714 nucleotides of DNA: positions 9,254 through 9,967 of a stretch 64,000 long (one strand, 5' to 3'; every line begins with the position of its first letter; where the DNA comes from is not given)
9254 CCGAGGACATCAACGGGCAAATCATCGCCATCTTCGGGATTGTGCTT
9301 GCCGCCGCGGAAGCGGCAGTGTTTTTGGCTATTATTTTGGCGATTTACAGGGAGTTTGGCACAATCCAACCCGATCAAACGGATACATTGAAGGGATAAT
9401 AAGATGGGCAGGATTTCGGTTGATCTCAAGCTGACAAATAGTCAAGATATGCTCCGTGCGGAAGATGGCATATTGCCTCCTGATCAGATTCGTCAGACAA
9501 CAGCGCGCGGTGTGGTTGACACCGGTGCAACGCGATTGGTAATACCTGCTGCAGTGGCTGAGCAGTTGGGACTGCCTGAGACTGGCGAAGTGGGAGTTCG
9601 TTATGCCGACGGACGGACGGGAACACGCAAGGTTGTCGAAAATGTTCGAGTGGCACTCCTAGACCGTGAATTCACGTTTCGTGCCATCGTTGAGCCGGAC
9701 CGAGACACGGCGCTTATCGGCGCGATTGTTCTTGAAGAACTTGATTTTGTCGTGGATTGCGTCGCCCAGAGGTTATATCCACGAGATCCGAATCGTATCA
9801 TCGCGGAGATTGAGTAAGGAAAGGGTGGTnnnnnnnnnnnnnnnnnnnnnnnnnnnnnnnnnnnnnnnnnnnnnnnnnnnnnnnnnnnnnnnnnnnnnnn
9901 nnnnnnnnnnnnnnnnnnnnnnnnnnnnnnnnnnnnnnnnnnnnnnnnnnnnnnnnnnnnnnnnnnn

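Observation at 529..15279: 11-subunit nuo operon (no nuoEFG) interrupted by a secreted T9SS protease gene and by a retropepsin-like gene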

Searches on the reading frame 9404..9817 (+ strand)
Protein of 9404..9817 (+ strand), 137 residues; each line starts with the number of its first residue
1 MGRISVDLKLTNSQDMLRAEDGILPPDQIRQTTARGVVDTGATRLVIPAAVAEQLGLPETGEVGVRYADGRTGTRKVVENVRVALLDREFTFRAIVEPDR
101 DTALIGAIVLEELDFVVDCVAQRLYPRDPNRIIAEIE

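Call 4: search_protein_families(library=pfam, proteins=[window:9404-9817:+], max_evalue=0.01)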
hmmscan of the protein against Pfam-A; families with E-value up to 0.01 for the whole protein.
window:9404-9817:+ (137 aa): 2 families
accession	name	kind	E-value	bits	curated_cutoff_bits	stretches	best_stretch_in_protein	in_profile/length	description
PF13975.11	gag-asp_proteas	-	2.2e-09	38.2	28.2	1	29-111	5-91/92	gag-polyprotein putative aspartyl protease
PF13650.11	Asp_protease_2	-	5.8e-09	37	24.3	1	29-106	5-87/90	Aspartyl protease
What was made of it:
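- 9404..9817 (+): Passenger gene: cytosolic retropepsin-like aspartic protease (DTGA, LIGA motifs). Pfam hits gag-asp_proteas and Asp_protease_2 (call 4).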

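Call 11: find_homologous_proteins(query=window:9404-9817:+, max_evalue=0.001)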
Query window:9404-9817:+ (137 aa): 1692 proteins with E <= 0.001 among 1734 candidates; the best 120 are listed.
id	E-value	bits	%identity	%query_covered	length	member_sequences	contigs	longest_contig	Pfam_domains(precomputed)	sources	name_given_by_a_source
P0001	3.7e-76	271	98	96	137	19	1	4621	PF13650.12,PF13975.12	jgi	jgi:predicted aspartyl protease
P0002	4.0e-74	265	91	100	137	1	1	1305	PF13650.12,PF13975.12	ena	-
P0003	7.6e-74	264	91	100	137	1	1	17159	PF13650.12,PF13975.12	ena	-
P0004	1.4e-73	263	91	100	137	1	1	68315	PF13650.12,PF13975.12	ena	-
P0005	4.5e-71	255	90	100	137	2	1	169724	PF13650.12,PF13975.12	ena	-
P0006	2.0e-70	253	88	100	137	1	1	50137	PF13650.12,PF13975.12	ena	-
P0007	1.4e-69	250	87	100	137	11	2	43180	PF13650.12,PF13975.12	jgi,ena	jgi:predicted aspartyl protease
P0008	2.2e-68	246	87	100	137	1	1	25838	PF13650.12,PF13975.12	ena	-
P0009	2.8e-68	246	87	100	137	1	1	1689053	PF13650.12,PF13975.12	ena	-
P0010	3.0e-68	246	86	100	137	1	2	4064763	PF13650.12,PF13975.12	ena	-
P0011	2.1e-60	220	79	100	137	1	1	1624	PF13650.12,PF13975.12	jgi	jgi:clan AA aspartic protease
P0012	5.8e-60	219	79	100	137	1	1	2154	PF13650.12,PF13975.12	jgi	-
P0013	4.7e-58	213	77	100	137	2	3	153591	PF13650.12,PF13975.12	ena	-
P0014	1.2e-56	208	76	100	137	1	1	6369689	PF13650.12,PF13975.12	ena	-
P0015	6.4e-56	206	73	100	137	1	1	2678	PF13650.12,PF13975.12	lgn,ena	-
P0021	1.8e-52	195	69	100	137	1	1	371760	PF13650.12,PF13975.12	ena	-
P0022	3.2e-52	194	70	99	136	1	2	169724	-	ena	-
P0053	2.1e-47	178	64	100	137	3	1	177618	PF13650.12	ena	-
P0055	3.4e-47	177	67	100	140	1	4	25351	PF13650.12,PF13975.12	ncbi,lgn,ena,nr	ncbi:MAG: aspartyl protease family protein [Deltaproteobacteria bacterium]|nr:aspartyl protease fami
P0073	2.8e-46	175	64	100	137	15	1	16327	PF13650.12,PF13975.12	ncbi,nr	ncbi:clan AA aspartic protease [Candidatus Poribacteria bacterium]|nr:clan AA aspartic protease [Can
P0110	3.9e-45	171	60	100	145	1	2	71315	PF13650.12,PF13975.12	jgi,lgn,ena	jgi:clan AA aspartic protease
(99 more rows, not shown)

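Call 12: find_encoding_contigs(protein=window:9404-9817:+, flank=10000, max_places=6)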
Protein window:9404-9817:+ (137 aa): 4 contigs read that carry it; 3 places shown.
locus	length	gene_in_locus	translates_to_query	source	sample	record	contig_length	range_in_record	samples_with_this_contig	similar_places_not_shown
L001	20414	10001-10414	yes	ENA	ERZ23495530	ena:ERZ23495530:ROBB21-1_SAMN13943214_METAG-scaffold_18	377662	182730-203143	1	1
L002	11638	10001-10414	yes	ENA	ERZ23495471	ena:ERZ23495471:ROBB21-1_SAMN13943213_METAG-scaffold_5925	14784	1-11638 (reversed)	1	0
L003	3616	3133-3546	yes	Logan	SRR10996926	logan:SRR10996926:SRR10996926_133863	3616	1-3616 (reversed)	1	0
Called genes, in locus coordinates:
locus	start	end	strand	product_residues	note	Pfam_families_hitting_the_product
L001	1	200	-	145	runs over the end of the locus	-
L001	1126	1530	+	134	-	PF00507:Oxidored_q4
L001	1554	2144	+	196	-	PF01058:Oxidored_q6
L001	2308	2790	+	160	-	PF00329:Complex1_30kDa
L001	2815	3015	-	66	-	-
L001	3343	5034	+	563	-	PF00089:Trypsin, PF13365:Trypsin_2, PF00963:Cohesin, PF00404:Dockerin_1 (faint), PF13860:FlgD_ig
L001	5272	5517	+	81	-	-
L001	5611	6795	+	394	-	PF00346:Complex1_49kDa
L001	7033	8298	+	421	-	PF00146:NADHdh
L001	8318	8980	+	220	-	PF13183:Fer4_8 (faint), PF13534:Fer4_17 (faint), PF13187:Fer4_9 (faint), PF14697:Fer4_21 (faint), PF12797:Fer4_2 (faint), PF13237:Fer4_10 (faint), PF12838:Fer4_7, PF00037:Fer4 (weak), +2 more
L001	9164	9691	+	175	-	PF00499:Oxidored_q3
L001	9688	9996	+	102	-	PF00420:Oxidored_q2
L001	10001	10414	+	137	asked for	PF13650:Asp_protease_2, PF13975:gag-asp_proteas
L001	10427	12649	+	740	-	PF00662:Proton_antipo_N, PF00361:Proton_antipo_M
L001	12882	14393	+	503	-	PF00361:Proton_antipo_M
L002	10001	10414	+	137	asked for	PF13650:Asp_protease_2, PF13975:gag-asp_proteas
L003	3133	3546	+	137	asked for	PF13650:Asp_protease_2, PF13975:gag-asp_proteas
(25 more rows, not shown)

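Call 16: find_encoding_contigs(protein=P0010, flank=10000, max_places=1)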
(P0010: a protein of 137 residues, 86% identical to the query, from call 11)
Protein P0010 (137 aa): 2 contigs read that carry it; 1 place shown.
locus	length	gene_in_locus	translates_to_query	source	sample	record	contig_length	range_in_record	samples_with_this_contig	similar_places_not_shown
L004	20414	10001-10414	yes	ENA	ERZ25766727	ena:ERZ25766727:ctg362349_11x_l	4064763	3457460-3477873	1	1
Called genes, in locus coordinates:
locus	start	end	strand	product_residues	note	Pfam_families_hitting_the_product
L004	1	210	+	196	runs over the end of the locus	PF01058:Oxidored_q6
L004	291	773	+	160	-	PF00329:Complex1_30kDa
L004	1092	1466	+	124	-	-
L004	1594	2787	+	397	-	PF00089:Trypsin (weak), PF00963:Cohesin, PF18962:Por_Secre_tail (faint), PF13860:FlgD_ig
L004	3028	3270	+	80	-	-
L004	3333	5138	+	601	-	PF03235:GmrSD_N, PF07510:GmrSD_C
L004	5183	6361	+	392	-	PF00346:Complex1_49kDa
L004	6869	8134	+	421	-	PF00146:NADHdh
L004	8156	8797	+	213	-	PF13183:Fer4_8 (faint), PF13534:Fer4_17 (faint), PF13187:Fer4_9 (faint), PF14697:Fer4_21 (faint), PF12797:Fer4_2 (faint), PF13237:Fer4_10 (faint), PF12838:Fer4_7, PF00037:Fer4 (weak), +3 more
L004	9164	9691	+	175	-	PF00499:Oxidored_q3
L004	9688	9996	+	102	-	PF00420:Oxidored_q2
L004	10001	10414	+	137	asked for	PF13650:Asp_protease_2, PF13975:gag-asp_proteas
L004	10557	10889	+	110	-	PF13650:Asp_protease_2, PF13975:gag-asp_proteas (weak)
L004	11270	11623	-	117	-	PF13340:DUF4096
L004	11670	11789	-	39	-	-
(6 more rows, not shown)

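Call 17: find_encoding_contigs(protein=P0014, flank=10000, max_places=1)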
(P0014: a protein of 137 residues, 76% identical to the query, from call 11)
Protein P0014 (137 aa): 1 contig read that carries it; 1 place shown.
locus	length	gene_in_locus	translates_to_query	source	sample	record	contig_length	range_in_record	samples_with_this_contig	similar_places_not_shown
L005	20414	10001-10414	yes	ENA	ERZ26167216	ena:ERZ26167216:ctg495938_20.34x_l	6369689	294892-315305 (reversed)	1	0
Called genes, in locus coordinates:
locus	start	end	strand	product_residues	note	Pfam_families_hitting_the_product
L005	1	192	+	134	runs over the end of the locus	PF00507:Oxidored_q4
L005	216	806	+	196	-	PF01058:Oxidored_q6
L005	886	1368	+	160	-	PF00329:Complex1_30kDa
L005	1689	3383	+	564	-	PF00089:Trypsin, PF13365:Trypsin_2, PF00963:Cohesin, PF00404:Dockerin_1 (weak), PF13860:FlgD_ig (weak)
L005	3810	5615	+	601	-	PF03235:GmrSD_N, PF07510:GmrSD_C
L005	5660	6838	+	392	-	PF00346:Complex1_49kDa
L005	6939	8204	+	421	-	PF00146:NADHdh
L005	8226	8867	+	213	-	PF13183:Fer4_8 (faint), PF13534:Fer4_17 (faint), PF13187:Fer4_9 (faint), PF14697:Fer4_21 (faint), PF12797:Fer4_2 (faint), PF13237:Fer4_10 (faint), PF12838:Fer4_7, PF00037:Fer4 (weak), +3 more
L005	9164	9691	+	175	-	PF00499:Oxidored_q3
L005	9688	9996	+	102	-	PF00420:Oxidored_q2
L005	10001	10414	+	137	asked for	PF13650:Asp_protease_2, PF13975:gag-asp_proteas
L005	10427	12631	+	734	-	PF00662:Proton_antipo_N, PF00361:Proton_antipo_M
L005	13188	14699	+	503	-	PF00361:Proton_antipo_M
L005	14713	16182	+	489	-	PF00361:Proton_antipo_M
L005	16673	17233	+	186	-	PF13482:RNase_H_2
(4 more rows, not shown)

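Call 18: find_encoding_contigs(protein=P0021, flank=10000, max_places=1)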
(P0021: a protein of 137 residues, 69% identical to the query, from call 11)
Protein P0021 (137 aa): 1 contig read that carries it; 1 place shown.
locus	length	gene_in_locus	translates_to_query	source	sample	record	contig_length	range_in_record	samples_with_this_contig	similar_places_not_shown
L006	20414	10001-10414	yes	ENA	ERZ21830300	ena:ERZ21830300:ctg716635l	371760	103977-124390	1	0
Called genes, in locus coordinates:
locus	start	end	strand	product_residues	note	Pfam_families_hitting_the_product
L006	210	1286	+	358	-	PF00535:Glycos_transf_2, PF13632:Glyco_trans_2_3 (weak)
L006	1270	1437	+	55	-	-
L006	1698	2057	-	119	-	-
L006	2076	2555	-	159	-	PF13174:TPR_6 (faint)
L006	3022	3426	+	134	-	PF00507:Oxidored_q4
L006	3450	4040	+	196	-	PF01058:Oxidored_q6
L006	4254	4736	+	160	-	PF00329:Complex1_30kDa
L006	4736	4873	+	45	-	-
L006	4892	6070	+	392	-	PF00346:Complex1_49kDa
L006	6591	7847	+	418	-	PF00146:NADHdh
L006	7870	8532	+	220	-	PF13183:Fer4_8 (faint), PF13534:Fer4_17 (faint), PF13187:Fer4_9 (faint), PF14697:Fer4_21 (faint), PF12797:Fer4_2 (faint), PF13237:Fer4_10 (faint), PF12838:Fer4_7, PF00037:Fer4 (weak), +2 more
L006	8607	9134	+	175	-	PF00499:Oxidored_q3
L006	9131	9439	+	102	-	PF00420:Oxidored_q2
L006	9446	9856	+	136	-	-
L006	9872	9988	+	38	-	-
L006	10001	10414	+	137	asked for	PF13650:Asp_protease_2, PF13975:gag-asp_proteas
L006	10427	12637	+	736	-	PF00662:Proton_antipo_N, PF00361:Proton_antipo_M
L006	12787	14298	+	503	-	PF00361:Proton_antipo_M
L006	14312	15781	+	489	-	PF00361:Proton_antipo_M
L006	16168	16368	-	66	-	-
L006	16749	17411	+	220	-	PF13482:RNase_H_2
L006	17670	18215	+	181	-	-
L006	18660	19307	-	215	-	PF07638:Sigma70_ECF, PF04542:Sigma70_r2, PF08281:Sigma70_r4_2, PF04545:Sigma70_r4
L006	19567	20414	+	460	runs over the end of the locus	PF00672:HAMP, PF00512:HisKA, PF02518:HATPase_c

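Call 19: find_encoding_contigs(protein=P0053, flank=8000, max_places=1)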
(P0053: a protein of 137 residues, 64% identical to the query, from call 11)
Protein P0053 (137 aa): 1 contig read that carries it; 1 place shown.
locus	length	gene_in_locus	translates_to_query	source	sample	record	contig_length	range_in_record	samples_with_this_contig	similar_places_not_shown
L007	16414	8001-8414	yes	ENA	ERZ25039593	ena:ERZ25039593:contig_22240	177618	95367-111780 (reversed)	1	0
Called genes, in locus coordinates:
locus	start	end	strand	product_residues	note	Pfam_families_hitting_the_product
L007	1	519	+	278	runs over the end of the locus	PF04313:HSDR_N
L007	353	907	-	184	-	-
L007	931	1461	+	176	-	PF18766:SWI2_SNF2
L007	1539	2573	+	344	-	PF22679:T1R_D3-like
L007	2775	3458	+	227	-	PF01863:YgjP-like, PF10263:SprT-like (weak)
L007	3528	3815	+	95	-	PF19778:RE_endonuc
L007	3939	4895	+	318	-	-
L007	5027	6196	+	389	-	PF01381:HTH_3 (weak), PF13560:HTH_31 (weak), PF06114:Peptidase_M78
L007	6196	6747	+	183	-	-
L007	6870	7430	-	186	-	-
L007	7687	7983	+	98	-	-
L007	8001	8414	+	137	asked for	PF13650:Asp_protease_2 (faint)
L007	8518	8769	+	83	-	PF14261:DUF4351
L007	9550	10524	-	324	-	-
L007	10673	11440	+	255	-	-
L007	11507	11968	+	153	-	-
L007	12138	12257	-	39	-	-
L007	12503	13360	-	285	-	-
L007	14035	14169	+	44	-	-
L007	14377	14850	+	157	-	-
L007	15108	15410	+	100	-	-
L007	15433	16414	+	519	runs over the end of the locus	PF20013:GAP1-N2, PF20014:GAP1-M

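Call 20: find_encoding_contigs(protein=P0073, flank=8000, max_places=1)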
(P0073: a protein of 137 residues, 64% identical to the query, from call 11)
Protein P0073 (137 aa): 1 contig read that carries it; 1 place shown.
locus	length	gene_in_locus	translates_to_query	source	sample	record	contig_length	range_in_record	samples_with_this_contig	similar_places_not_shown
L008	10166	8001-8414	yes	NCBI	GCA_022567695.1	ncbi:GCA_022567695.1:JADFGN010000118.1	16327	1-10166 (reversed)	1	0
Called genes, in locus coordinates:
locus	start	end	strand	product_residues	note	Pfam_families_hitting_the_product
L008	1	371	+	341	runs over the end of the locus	-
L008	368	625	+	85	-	-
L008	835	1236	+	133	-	PF00507:Oxidored_q4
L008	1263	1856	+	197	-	PF01058:Oxidored_q6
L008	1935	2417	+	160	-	PF00329:Complex1_30kDa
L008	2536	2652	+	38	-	-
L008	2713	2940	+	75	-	-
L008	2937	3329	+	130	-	PF01850:PIN (weak)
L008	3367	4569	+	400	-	PF00346:Complex1_49kDa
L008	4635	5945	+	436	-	PF00146:NADHdh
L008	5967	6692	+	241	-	PF13183:Fer4_8 (faint), PF13534:Fer4_17 (faint), PF13187:Fer4_9 (faint), PF14697:Fer4_21 (faint), PF13237:Fer4_10 (faint), PF17179:Fer4_22 (faint), PF12838:Fer4_7 (weak), PF00037:Fer4 (weak), +3 more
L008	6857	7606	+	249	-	PF00499:Oxidored_q3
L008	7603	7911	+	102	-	PF00420:Oxidored_q2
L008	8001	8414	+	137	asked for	PF13650:Asp_protease_2 (weak), PF13975:gag-asp_proteas (weak)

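Call 21: find_encoding_contigs(protein=P0110, flank=8000, max_places=1)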
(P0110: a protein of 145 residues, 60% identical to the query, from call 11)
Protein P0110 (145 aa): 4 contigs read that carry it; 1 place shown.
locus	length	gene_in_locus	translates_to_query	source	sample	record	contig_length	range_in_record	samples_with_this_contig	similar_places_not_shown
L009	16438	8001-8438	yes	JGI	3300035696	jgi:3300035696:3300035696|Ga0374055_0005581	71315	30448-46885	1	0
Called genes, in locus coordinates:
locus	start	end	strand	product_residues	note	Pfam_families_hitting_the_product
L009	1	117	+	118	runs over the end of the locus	PF01588:tRNA_bind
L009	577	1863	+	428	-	PF26549:Tricorn_N (faint), PF07589:PEP_exosort_dom (weak)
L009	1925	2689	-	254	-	PF01261:AP_endonuc_2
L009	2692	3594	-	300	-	-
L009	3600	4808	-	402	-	PF00202:Aminotran_3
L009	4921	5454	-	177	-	PF16697:Yop-YscD_cpl, PF00498:FHA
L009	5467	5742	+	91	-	-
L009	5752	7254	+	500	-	PF05362:Lon_C (weak), PF13541:ChlI, PF00158:Sigma54_activat (faint), PF00493:MCM (weak), PF01078:Mg_chelatase, PF07728:AAA_5, PF13335:Mg_chelatase_C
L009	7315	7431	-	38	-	-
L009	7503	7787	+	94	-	PF01381:HTH_3 (weak)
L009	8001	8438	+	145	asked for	PF13650:Asp_protease_2, PF13975:gag-asp_proteas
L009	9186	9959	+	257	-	-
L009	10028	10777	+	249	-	-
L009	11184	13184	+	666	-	PF07602:DUF1565 (faint), PF22842:Pel9A-like_beta_helix, PF13229:Beta_helix, PF05048:NosD (weak), PF13229:Beta_helix (weak)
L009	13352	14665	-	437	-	PF01757:Acyl_transf_3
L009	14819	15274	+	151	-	-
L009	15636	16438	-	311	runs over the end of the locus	PF06719:AraC_N, PF00165:HTH_AraC (faint), PF12833:HTH_18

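Call 22: find_encoding_contigs(protein=P0055, flank=8000, max_places=1)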
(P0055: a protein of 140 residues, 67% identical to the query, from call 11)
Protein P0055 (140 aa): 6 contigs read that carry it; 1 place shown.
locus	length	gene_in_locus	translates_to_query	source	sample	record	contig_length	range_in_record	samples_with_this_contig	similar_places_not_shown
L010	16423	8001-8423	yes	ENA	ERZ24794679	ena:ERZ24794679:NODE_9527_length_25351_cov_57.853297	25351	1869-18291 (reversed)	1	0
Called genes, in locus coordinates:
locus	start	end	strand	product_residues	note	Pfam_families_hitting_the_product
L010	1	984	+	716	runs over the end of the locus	PF07940:Hepar_II_III_C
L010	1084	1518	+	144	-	PF01909:NTP_transf_2 (weak), PF18765:Polbeta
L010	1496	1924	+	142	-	PF01934:HepT-like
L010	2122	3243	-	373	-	PF09976:TPR_21 (faint), PF13428:TPR_14 (faint), PF13174:TPR_6 (faint)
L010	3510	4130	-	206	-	-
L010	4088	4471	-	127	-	-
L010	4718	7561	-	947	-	PF09912:DUF2141 (faint), PF26550:Tricorn_2nd (faint), PF26549:Tricorn_N (faint), PF07676:PD40 (faint)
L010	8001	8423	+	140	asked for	PF13650:Asp_protease_2 (weak), PF13975:gag-asp_proteas (weak)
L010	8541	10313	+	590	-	-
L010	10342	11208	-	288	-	-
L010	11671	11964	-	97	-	-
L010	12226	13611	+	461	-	PF01554:MatE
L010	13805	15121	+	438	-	PF02614:UxaC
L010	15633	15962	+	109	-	PF14595:Thioredoxin_9, PF00085:Thioredoxin, PF13098:Thioredoxin_2, PF13905:Thioredoxin_8 (faint)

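Call 25: search_protein_families(library=ncbifam, proteins=[window:9404-9817:+, L007:7687-7983:+, L009:7503-7787:+], max_evalue=0.001)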
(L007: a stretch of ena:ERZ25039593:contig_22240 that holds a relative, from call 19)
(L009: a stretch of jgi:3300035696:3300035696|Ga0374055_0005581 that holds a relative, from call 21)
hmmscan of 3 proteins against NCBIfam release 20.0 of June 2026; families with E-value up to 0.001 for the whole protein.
window:9404-9817:+ (137 aa): 2 families
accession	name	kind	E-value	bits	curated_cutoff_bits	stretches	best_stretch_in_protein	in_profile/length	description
TIGR03698.1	clan_AA_DTGF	subfamily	1.1e-10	41.8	57.35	1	31-123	14-106/107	clan AA aspartic protease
TIGR02281.1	clan_AA_DTGA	subfamily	1.6e-06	28.3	57.95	1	28-115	17-110/121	TIGR02281 family clan AA aspartic protease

L007:7687-7983:+ (98 aa): 0 families

L009:7503-7787:+ (94 aa): 1 family
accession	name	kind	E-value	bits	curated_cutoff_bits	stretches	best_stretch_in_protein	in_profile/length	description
TIGR02607.1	antidote_HigA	equivalog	7.5e-24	83.4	47.7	1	8-83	4-80/81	HigA family addiction module antitoxin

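Call 28: find_related_loci(query=A1, collection=genome_contigs, flank=10000)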
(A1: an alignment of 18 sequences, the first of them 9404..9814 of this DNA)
Query A1 (137 aa) in genome_contigs; peptide patterns used: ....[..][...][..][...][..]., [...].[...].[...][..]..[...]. (x = any residue, [..] = any of these).
150 stretches matched a pattern; 64 encode a relative of the query (tblastn E <= 1e-3); 64 distinct loci.
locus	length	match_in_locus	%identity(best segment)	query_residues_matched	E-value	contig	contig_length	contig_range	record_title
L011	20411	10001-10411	99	1-137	6e-85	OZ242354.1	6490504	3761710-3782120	MAG: Candidatus Poribacteria bacterium isolate 342ba744-3869-4f81-a489-a0f16b16fbc4 genome assembly, chromosome: 1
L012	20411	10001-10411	92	1-137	5e-80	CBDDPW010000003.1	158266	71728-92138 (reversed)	MAG: Candidatus Poribacteria bacterium isolate 3f36937d-8c17-4172-b0cd-efb7b76609bb genome assembly, contig: contig_3, w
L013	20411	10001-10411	73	1-137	3e-60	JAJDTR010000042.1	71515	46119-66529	MAG: Candidatus Poribacteria bacterium isolate jk18x1bzbins.36 k141_550496, whole genome shotgun sequence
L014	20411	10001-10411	72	1-137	9e-60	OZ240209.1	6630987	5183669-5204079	MAG: Candidatus Poribacteria bacterium isolate 386b7814-a0df-4328-ba8d-cea90b69f229 genome assembly, chromosome: 1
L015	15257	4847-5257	68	1-137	1e-56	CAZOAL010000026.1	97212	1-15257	MAG TPA_asm: uncultured bacterium isolate SRP119689_co1_304 genome assembly, contig: NODE_191_length_97212_cov_27.970028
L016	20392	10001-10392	92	1-137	4e-54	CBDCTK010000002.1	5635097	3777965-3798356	MAG: Candidatus Poribacteria bacterium isolate 5e1f03a3-4ce1-415a-a4c9-4ecbe52226bd genome assembly, contig: contig_2, w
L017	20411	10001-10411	61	1-137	2e-52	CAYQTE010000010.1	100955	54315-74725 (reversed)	MAG TPA_asm: uncultured Tepidisphaeraceae bacterium isolate binchicken_co3_300 genome assembly, contig: NODE_492_length_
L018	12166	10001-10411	64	1-137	3e-52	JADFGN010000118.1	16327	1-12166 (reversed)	MAG: Candidatus Poribacteria bacterium isolate B30T1B8 B30T1B8_NODE6301, whole genome shotgun sequence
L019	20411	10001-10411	59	1-137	5e-51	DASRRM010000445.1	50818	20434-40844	MAG TPA_asm: Tepidisphaeraceae bacterium isolate SMAG_U4852 k141_1823926, whole genome shotgun sequence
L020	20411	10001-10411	60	1-137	6e-51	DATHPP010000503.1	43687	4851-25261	MAG TPA_asm: Tepidisphaeraceae bacterium isolate SMAG_U12713 k141_4042134, whole genome shotgun sequence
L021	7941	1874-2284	58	1-137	3e-50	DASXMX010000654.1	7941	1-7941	MAG TPA_asm: Tepidisphaeraceae bacterium isolate SMAG_U5339 k141_3078833, whole genome shotgun sequence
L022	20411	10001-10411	55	1-137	4e-50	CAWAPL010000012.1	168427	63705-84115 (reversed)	MAG: uncultured Phycisphaerales bacterium isolate MFD01188.bin.2.114 genome assembly, contig: contig_15332, whole genome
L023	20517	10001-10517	62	1-137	2e-48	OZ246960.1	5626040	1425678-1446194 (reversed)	MAG: Candidatus Poribacteria bacterium isolate 0ebab745-6bcd-42b0-bac1-d05ba6febf80 genome assembly, chromosome: 1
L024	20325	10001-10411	61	1-137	8e-49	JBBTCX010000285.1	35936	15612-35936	MAG: Planctomycetota bacterium isolate H41-bin234_1 H41_bin234_1_000000000285, whole genome shotgun sequence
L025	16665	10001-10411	59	1-137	6e-48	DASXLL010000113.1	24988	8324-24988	MAG TPA_asm: Pirellulaceae bacterium isolate SMAG_U5301 k141_1532241, whole genome shotgun sequence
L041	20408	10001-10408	56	1-137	1e-44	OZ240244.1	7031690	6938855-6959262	MAG: Candidatus Poribacteria bacterium isolate 530b1872-db39-4376-9dde-5bfc35f27194 genome assembly, chromosome: 1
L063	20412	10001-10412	64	1-137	5e-33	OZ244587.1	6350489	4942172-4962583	MAG: Candidatus Poribacteria bacterium isolate 01ec1ce0-d2a5-493a-a37f-f7455bcb6da2 genome assembly, chromosome: 1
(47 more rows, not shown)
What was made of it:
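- The family is patchy, multi-copy and highly conserved across phyla (calls 11, 28).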
